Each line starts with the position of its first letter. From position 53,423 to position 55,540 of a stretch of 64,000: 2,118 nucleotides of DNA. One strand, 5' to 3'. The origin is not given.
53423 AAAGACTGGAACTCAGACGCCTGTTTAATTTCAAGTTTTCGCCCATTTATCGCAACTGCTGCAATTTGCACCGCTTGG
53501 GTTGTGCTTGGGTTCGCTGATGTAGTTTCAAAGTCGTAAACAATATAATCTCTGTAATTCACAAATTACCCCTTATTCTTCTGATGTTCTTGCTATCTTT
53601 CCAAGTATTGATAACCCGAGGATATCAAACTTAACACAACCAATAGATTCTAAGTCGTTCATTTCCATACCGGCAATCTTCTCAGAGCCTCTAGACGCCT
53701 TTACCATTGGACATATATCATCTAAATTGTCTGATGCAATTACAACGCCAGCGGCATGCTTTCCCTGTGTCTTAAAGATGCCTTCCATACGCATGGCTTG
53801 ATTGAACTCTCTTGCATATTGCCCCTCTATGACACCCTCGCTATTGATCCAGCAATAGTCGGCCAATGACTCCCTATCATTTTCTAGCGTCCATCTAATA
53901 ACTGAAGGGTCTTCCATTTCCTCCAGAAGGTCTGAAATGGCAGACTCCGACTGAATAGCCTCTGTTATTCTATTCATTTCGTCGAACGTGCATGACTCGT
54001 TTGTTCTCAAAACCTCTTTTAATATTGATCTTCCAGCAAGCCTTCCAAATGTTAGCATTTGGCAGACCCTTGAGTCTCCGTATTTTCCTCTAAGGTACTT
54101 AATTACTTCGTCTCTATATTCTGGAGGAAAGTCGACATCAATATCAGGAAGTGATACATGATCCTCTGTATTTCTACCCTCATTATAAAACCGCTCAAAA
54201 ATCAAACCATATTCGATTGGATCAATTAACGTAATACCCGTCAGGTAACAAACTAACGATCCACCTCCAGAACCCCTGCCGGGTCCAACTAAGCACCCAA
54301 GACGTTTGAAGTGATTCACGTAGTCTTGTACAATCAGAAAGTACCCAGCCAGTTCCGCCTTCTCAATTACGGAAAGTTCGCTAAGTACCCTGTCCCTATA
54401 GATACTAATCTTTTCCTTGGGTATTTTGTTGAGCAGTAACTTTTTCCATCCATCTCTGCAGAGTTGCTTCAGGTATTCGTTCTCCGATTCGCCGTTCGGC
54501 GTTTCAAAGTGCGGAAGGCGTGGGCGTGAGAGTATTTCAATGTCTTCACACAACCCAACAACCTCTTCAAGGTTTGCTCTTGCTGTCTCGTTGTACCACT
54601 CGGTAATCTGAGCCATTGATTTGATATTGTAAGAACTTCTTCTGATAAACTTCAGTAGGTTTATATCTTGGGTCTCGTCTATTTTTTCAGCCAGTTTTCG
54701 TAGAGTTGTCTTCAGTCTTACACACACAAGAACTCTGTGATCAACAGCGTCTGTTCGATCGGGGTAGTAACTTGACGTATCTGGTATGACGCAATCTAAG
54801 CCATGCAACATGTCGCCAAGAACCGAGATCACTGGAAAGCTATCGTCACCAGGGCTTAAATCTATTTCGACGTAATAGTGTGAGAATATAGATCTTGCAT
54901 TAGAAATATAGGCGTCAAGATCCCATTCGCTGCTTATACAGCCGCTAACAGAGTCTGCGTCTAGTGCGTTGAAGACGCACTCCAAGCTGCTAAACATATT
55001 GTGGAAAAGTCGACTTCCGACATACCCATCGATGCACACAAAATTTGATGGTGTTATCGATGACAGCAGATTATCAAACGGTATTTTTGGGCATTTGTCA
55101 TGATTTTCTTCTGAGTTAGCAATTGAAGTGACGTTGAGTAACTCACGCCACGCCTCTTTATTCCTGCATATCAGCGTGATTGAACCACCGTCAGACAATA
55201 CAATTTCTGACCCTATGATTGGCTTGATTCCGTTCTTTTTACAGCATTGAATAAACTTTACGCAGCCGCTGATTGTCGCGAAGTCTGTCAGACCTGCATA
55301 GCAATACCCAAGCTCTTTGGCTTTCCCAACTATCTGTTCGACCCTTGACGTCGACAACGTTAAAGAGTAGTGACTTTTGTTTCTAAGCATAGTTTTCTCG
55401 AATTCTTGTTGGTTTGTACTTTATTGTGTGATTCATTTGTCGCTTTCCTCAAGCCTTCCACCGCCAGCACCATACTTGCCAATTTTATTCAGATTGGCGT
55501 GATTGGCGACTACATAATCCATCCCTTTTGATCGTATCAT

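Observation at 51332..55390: DnaE (Pol III alpha) split into two genes within the palm domain, with a DnaQ-like proofreading exonuclease gene in the gap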

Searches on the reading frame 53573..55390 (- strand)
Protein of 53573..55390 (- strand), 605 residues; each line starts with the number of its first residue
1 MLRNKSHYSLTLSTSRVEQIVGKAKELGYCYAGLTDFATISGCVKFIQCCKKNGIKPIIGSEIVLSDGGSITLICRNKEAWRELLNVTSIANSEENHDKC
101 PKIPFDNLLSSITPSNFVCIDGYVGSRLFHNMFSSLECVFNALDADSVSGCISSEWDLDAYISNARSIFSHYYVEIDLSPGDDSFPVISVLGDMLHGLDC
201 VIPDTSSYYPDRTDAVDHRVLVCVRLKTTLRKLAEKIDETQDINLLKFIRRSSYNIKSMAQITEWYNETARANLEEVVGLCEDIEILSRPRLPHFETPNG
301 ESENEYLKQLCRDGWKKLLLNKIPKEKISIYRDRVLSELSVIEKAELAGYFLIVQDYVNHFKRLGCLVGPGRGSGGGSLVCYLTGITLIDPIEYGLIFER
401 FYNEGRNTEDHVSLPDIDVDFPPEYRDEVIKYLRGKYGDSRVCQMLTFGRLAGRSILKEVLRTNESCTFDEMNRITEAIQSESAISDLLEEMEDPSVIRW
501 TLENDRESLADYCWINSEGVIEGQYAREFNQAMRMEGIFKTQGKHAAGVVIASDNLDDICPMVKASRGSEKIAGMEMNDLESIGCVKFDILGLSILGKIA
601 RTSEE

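Call 3: search_protein_families(library=pfam, proteins=[window:53573-55390:-], max_evalue=0.01)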
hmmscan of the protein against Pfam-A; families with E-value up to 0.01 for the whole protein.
window:53573-55390:- (605 aa): 2 families
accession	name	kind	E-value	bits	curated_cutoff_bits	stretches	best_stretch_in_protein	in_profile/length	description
PF07733.18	DNA_pol3_alpha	-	4.9e-69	233.3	23.9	1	305-592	1-260/260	Bacterial DNA polymerase III alpha NTPase domain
PF02811.25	PHP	-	3.9e-18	66.8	26.4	1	2-129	2-134/164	PHP domain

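Call 6: search_solved_structures(query=window:53573-55390:-, show_alignments=2)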
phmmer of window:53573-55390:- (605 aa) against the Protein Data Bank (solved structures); distinct sequences matched with E-value up to 0.001: 13.
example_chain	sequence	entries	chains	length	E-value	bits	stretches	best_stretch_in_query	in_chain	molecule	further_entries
3e0d_A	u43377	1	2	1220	8.7e-55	189.5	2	332-596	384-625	DNA polymerase III subunit alpha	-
2hpi_A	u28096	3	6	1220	1.5e-54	188.7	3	331-463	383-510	DNA polymerase III alpha subunit | DNA polymerase III subunit alpha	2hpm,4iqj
2hnh_A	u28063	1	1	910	6.5e-51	176.7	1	269-596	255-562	DNA polymerase III alpha subunit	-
2hqa_A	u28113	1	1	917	6.7e-51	176.6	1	269-596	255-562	DNA polymerase III alpha subunit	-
5m1s_A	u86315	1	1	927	7e-51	176.6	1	269-596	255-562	DNA polymerase III subunit alpha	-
5lew_A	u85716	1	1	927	1.1e-50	175.9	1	207-596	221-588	DNA polymerase III subunit alpha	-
5fku_A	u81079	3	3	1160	1.7e-50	175.3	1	269-596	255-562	DNA POLYMERASE III SUBUNIT ALPHA | DNA POLYMERASE III ALPHA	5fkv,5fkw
7pu7_A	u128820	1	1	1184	2.3e-50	174.9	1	207-596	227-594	DNA polymerase III subunit alpha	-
4jom_A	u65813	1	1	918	1.3e-49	172.4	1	269-596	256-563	DNA polymerase III subunit alpha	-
3f2b_A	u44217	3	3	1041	6.1e-06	28.2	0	277-395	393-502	DNA-directed DNA polymerase III alpha chain | GEOBACILLUS KAUSTOPHILUS DNA POLC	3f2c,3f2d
9qpc_A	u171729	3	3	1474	1e-05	27.4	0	271-393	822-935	DNA polymerase III PolC-type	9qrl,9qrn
4gx8_A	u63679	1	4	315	0.00078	21.2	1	2-64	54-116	DNA polymerase III subunit epsilon,DNA polymerase III subunit alpha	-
4gx9_A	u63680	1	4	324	0.00082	21.2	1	2-64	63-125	DNA polymerase III subunit epsilon,DNA polymerase III subunit alpha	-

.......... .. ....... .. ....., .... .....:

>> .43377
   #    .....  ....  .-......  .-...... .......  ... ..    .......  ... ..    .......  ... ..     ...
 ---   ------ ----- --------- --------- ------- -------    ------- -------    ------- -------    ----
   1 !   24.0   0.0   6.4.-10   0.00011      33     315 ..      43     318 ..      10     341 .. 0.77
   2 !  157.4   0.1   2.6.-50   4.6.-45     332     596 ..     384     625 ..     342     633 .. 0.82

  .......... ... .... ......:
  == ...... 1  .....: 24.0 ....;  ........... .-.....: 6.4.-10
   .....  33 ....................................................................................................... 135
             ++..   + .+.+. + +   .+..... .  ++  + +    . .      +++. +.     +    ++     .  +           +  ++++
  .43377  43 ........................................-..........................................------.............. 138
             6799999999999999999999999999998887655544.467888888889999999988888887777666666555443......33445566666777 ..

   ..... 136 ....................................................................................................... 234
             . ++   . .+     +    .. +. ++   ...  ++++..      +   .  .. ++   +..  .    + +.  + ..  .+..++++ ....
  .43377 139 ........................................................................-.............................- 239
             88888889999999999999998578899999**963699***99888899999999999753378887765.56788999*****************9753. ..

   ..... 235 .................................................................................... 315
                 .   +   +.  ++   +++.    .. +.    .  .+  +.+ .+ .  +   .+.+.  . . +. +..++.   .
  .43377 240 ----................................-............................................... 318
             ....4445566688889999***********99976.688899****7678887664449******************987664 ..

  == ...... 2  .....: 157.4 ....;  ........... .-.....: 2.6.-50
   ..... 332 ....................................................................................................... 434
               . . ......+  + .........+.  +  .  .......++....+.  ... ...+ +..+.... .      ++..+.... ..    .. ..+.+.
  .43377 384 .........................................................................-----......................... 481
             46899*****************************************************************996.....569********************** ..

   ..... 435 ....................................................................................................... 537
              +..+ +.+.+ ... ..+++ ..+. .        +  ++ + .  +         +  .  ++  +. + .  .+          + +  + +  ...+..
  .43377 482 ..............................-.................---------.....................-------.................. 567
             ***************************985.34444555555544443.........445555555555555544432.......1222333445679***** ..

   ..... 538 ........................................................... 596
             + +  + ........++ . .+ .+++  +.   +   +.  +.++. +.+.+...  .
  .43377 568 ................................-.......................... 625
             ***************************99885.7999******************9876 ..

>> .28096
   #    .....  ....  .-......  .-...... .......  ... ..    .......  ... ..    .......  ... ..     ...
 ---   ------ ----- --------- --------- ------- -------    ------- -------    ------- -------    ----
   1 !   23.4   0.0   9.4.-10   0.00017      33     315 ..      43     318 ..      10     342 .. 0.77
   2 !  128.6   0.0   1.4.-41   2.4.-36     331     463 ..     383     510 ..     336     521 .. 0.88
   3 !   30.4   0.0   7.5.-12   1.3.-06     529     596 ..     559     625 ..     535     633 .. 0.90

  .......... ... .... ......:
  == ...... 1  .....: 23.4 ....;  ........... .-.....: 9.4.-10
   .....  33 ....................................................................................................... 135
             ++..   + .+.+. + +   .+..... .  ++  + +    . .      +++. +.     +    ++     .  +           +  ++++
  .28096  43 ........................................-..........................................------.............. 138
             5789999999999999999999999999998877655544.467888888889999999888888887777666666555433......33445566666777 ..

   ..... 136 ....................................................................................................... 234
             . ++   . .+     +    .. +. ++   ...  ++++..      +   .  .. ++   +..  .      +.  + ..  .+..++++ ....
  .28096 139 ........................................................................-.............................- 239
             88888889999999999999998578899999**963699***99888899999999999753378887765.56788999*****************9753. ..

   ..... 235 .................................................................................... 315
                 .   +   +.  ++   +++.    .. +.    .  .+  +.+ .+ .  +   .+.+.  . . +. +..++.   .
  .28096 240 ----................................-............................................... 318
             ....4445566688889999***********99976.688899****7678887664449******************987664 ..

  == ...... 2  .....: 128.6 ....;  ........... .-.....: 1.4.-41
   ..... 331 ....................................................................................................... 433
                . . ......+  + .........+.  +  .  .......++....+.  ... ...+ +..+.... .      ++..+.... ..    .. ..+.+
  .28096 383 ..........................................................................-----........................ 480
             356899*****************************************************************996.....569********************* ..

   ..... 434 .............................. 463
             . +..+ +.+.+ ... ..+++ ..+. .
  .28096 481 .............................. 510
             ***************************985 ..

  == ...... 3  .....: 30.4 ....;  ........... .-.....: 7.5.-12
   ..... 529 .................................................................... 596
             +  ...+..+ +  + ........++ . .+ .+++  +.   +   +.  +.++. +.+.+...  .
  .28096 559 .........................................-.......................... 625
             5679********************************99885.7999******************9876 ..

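Call 9: search_dna_similar(query=window:53573-55390:-, collection=phages, mode=protein, max_rows=30)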
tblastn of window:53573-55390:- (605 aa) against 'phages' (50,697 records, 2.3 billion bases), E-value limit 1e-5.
Records with a match: 1298; places in all: 1298; records where one place covers at least 80% of the query: 225.
Best place of each record, by identity: <60% 1298.
By first word of the organism name: Pseudomonas 302; Mycobacterium 282; Streptomyces 211; Gordonia 132; Bacillus 75; Microbacterium 36; Staphylococcus 33; Escherichia 31; Bacteriophage 30; Enterococcus 21; and 47 more.
By host as written in the record: Mycobacterium smegmatis mc2 155 204; Pseudomonas aeruginosa 118; Pseudomonas aeruginosa PAO1 86; - 83; Streptomyces griseus ATCC 10137 81; Gordonia terrae 3612 65; Streptomyces lividans JI 1326 44; Mycobacterium smegmatis mc#155 37; and 193 more.
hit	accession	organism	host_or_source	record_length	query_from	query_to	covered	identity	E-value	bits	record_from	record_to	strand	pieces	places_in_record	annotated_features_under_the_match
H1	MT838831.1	Bacteriophage sp.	human fecal samples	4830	2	596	98%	29.6%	9e-49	189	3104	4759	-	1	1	record has no annotation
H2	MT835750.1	Bacteriophage sp.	human fecal samples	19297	2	596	98%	28.9%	1e-46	182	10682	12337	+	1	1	record has no annotation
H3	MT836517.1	Bacteriophage sp.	human fecal samples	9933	2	593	98%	28.9%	4e-42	169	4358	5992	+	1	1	record has no annotation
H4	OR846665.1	Enterococcus phage Efs 1-1-1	Enterococcus faecalis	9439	2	602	99%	28.3%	1e-43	173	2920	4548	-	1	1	record has no annotation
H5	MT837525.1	Bacteriophage sp.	human fecal samples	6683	2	599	99%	28.4%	5e-48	187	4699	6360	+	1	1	record has no annotation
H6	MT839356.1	Bacteriophage sp.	human fecal samples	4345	2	602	99%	28.1%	9e-42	167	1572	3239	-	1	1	record has no annotation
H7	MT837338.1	Bacteriophage sp.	human fecal samples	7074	2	599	99%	28.2%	1e-48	188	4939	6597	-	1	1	record has no annotation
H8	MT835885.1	Bacteriophage sp.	human fecal samples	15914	2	599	99%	28.2%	2e-45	179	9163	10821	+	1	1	record has no annotation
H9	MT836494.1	Bacteriophage sp.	human fecal samples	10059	6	596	98%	28.5%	1e-44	177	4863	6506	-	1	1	record has no annotation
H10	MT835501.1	Bacteriophage sp.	human fecal samples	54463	6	596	98%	28.4%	3e-46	181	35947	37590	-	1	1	record has no annotation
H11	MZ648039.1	Streptomyces phage RedBear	Streptomyces lividans JI 1326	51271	2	597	99%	28.1%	5e-41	166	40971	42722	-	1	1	55: DnaE-like DNA polymerase III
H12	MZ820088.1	Streptomyces phage Katalie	Streptomyces lividans JI 1326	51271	2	597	99%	28.1%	5e-41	166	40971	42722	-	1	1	54: DnaE-like DNA polymerase III alpha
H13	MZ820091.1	Streptomyces phage South40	Streptomyces lividans JI 1326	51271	2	597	99%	28.1%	5e-41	166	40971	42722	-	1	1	54: DnaE-like DNA polymerase III alpha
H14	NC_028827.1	Streptomyces phage Lannister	Streptomyces venezuelae ATCC 10712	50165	2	596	98%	28.1%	1e-40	164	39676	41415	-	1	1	DNA polymerase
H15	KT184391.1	Streptomyces phage Lannister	Streptomyces venezuelae ATCC 10712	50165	2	596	98%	28.1%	1e-40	164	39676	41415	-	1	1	DnaE-like DNA polymerase III alpha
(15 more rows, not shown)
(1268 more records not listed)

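Call 17: search_protein_families(library=phrogs, proteins=[window:53573-55390:-], max_evalue=0.001)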
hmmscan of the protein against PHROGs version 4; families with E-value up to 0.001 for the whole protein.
window:53573-55390:- (605 aa): 7 families
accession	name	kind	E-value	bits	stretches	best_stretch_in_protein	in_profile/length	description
phrog_405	-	DNA, RNA and nucleotide metabolism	5.1e-124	416.4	1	2-602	47-610/1190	DNA polymerase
phrog_11165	-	DNA, RNA and nucleotide metabolism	8e-44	150.8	1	305-602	13-291/782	DNA polymerase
phrog_21652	-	DNA, RNA and nucleotide metabolism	6.2e-33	115.1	1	375-602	37-246/476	DNA polymerase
phrog_13169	-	DNA, RNA and nucleotide metabolism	1.6e-32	114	1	5-409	9-416/463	DNA polymerase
phrog_7513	-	unknown function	8.9e-26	91.7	1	3-412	15-454/461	-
phrog_12219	-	DNA, RNA and nucleotide metabolism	9.9e-19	68.1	1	414-601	1-175/823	DNA polymerase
phrog_11127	-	DNA, RNA and nucleotide metabolism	3.8e-08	34.5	1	326-402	94-170/171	DNA polymerase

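Call 25: search_protein_representatives(protein=window:53573-55390:-)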
Query: 605 residues. Proteins with E-value up to 0.001 (for the whole library): 19372; up to 1e-10: 13142; up to 1e-30: 5204. The best 150 are listed.
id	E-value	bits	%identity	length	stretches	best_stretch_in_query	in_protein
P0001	7.1e-190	648.8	52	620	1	2-604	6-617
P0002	6.0e-183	626.0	53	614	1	3-603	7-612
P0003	3.2e-165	567.4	52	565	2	202-602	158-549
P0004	1.5e-161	555.3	51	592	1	2-603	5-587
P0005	6.7e-161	553.2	53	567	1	1-602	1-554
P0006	5.8e-152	523.6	48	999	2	369-603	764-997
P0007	3.4e-148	511.2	47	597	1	3-603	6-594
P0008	3.1e-147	508.0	45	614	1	2-604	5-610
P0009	1.1e-146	506.3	45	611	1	3-600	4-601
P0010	3.3e-145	501.3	44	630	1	4-604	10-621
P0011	3.0e-144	498.2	45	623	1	3-601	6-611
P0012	7.6e-144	496.8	51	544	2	206-603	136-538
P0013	1.2e-140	486.3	58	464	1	1-374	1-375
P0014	2.8e-136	471.9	44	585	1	7-601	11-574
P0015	6.0e-136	470.8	44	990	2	70-600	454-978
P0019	5.6e-131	454.4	43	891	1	2-604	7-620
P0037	6.4e-124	431.0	43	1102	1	7-603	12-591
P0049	7.2e-121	421.0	40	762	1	2-599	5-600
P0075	3.6e-113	395.5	38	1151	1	5-602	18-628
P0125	2.3e-104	366.5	38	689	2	8-416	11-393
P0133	3.8e-103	362.5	40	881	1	5-603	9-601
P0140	8.2e-102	358.0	36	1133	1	7-601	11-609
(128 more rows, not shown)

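Call 26: search_protein_families(library=pfam, proteins=[P0037, P0075, P0140, P0019, P0133, P0049, P0006, P0015, P0001, P0125], max_evalue=0.001)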
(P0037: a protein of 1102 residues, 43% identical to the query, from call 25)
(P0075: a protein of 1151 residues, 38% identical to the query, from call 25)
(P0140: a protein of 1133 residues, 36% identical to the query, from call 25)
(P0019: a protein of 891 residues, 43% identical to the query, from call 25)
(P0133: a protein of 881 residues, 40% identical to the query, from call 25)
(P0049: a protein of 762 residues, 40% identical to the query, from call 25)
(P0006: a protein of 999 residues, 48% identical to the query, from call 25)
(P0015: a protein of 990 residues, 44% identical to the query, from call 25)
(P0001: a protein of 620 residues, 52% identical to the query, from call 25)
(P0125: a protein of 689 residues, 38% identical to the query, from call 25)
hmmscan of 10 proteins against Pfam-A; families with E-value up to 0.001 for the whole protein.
P0037 (1102 aa): 5 families
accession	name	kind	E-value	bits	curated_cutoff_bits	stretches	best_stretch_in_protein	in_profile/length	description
PF07733.18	DNA_pol3_alpha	-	1.5e-71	241.5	23.9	1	300-580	2-260/260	Bacterial DNA polymerase III alpha NTPase domain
PF17657.6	DNA_pol3_finger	-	4.7e-41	140.3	22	1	585-745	6-165/166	Bacterial DNA polymerase III alpha subunit finger domain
PF02811.25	PHP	-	3e-18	67.1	26.4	1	7-162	2-161/164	PHP domain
PF01336.31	tRNA_anti-codon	-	4.5e-08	33.4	27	1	1025-1099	1-72/75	OB-fold nucleic acid binding domain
PF14579.12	HHH_6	-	6.4e-05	23.5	25.6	1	824-905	2-83/90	Helix-hairpin-helix motif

P0075 (1151 aa): 5 families
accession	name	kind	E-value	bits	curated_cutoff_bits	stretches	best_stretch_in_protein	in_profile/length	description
PF07733.18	DNA_pol3_alpha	-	3.4e-65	220.7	23.9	1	338-618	1-260/260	Bacterial DNA polymerase III alpha NTPase domain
PF17657.6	DNA_pol3_finger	-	1e-40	139.2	22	1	640-782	26-165/166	Bacterial DNA polymerase III alpha subunit finger domain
PF02811.25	PHP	-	2.9e-34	119.2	26.4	1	15-204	2-162/164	PHP domain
PF01336.31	tRNA_anti-codon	-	1.5e-08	34.9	27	1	1088-1148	12-72/75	OB-fold nucleic acid binding domain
PF14579.12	HHH_6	-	1.2e-07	32.2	25.6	1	860-946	1-82/90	Helix-hairpin-helix motif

P0140 (1133 aa): 4 families
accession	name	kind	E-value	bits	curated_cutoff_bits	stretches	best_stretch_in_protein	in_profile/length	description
PF07733.18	DNA_pol3_alpha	-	3.6e-71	240.3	23.9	1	312-599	1-259/260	Bacterial DNA polymerase III alpha NTPase domain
PF17657.6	DNA_pol3_finger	-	4.3e-42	143.7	22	1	602-770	3-165/166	Bacterial DNA polymerase III alpha subunit finger domain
PF02811.25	PHP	-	7.4e-28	98.4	26.4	1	6-184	2-162/164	PHP domain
PF14579.12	HHH_6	-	1.6e-10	41.5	25.6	1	848-933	1-89/90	Helix-hairpin-helix motif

P0019 (891 aa): 4 families
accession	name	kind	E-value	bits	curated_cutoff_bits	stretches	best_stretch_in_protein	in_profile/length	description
PF07733.18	DNA_pol3_alpha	-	2.4e-70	237.5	23.9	1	325-607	2-259/260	Bacterial DNA polymerase III alpha NTPase domain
PF17657.6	DNA_pol3_finger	-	6.9e-44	149.6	22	1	614-772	7-165/166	Bacterial DNA polymerase III alpha subunit finger domain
PF02811.25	PHP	-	4.1e-39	135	26.4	1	7-192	2-162/164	PHP domain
PF14890.11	Intein_splicing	-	0.00014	22.2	35.8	1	836-869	38-72/155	Intein splicing domain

P0133 (881 aa): 4 families
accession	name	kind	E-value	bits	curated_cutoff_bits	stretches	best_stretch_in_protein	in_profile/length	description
PF07733.18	DNA_pol3_alpha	-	2.4e-70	237.6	23.9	1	300-590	1-260/260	Bacterial DNA polymerase III alpha NTPase domain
PF17657.6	DNA_pol3_finger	-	5.2e-40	136.9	22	1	601-765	9-165/166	Bacterial DNA polymerase III alpha subunit finger domain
PF02811.25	PHP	-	3.6e-25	89.6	26.4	1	6-175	2-162/164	PHP domain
PF14890.11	Intein_splicing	-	1.4e-06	28.7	35.8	1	797-874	15-91/155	Intein splicing domain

P0049 (762 aa): 3 families
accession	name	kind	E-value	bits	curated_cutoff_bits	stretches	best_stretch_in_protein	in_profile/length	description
PF07733.18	DNA_pol3_alpha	-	5.1e-69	233.2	23.9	1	303-593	3-260/260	Bacterial DNA polymerase III alpha NTPase domain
PF12694.12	cpYpsA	-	1.6e-35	122.4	26.2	1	616-762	1-145/145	Circularly permutated YpsA SLOG family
PF02811.25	PHP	-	5.1e-16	59.9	26.4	1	7-178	4-162/164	PHP domain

P0006 (999 aa): 5 families
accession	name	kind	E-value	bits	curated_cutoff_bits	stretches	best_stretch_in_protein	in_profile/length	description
PF07733.18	DNA_pol3_alpha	-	1.3e-62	212.3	23.9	2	769-986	66-260/260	Bacterial DNA polymerase III alpha NTPase domain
PF02811.25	PHP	-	2e-26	93.7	26.4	1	6-157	3-149/164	PHP domain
PF14890.11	Intein_splicing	-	4.2e-10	40.1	35.8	1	412-768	37-155/155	Intein splicing domain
PF14528.11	LAGLIDADG_3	-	4.4e-10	40.1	22.5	1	649-700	4-59/82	LAGLIDADG-like domain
PF05203.21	Hom_end_hint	-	0.00012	22.6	32.1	1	385-420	5-40/228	Hom_end-associated Hint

P0015 (990 aa): 4 families
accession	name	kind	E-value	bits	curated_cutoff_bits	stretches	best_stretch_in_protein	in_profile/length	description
PF07733.18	DNA_pol3_alpha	-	4.2e-72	243.3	23.9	1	687-970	1-260/260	Bacterial DNA polymerase III alpha NTPase domain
PF02811.25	PHP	-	6.7e-29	101.8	26.4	2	434-559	61-163/164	PHP domain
PF14890.11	Intein_splicing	-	7.4e-09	36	35.8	1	96-432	34-154/155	Intein splicing domain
PF13403.11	Hint_2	-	0.00017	22.4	28.4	1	65-128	2-63/147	Hint domain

P0001 (620 aa): 2 families
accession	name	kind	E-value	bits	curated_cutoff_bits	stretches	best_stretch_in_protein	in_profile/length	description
PF07733.18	DNA_pol3_alpha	-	1.9e-67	228.1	23.9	1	315-605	1-260/260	Bacterial DNA polymerase III alpha NTPase domain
PF02811.25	PHP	-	3e-27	96.4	26.4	1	7-161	3-149/164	PHP domain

P0125 (689 aa): 2 families
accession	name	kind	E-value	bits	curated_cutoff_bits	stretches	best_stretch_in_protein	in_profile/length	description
PF07733.18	DNA_pol3_alpha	-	1.9e-68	231.3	23.9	2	481-661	96-260/260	Bacterial DNA polymerase III alpha NTPase domain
PF02811.25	PHP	-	1.1e-27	97.8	26.4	1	6-160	3-162/164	PHP domain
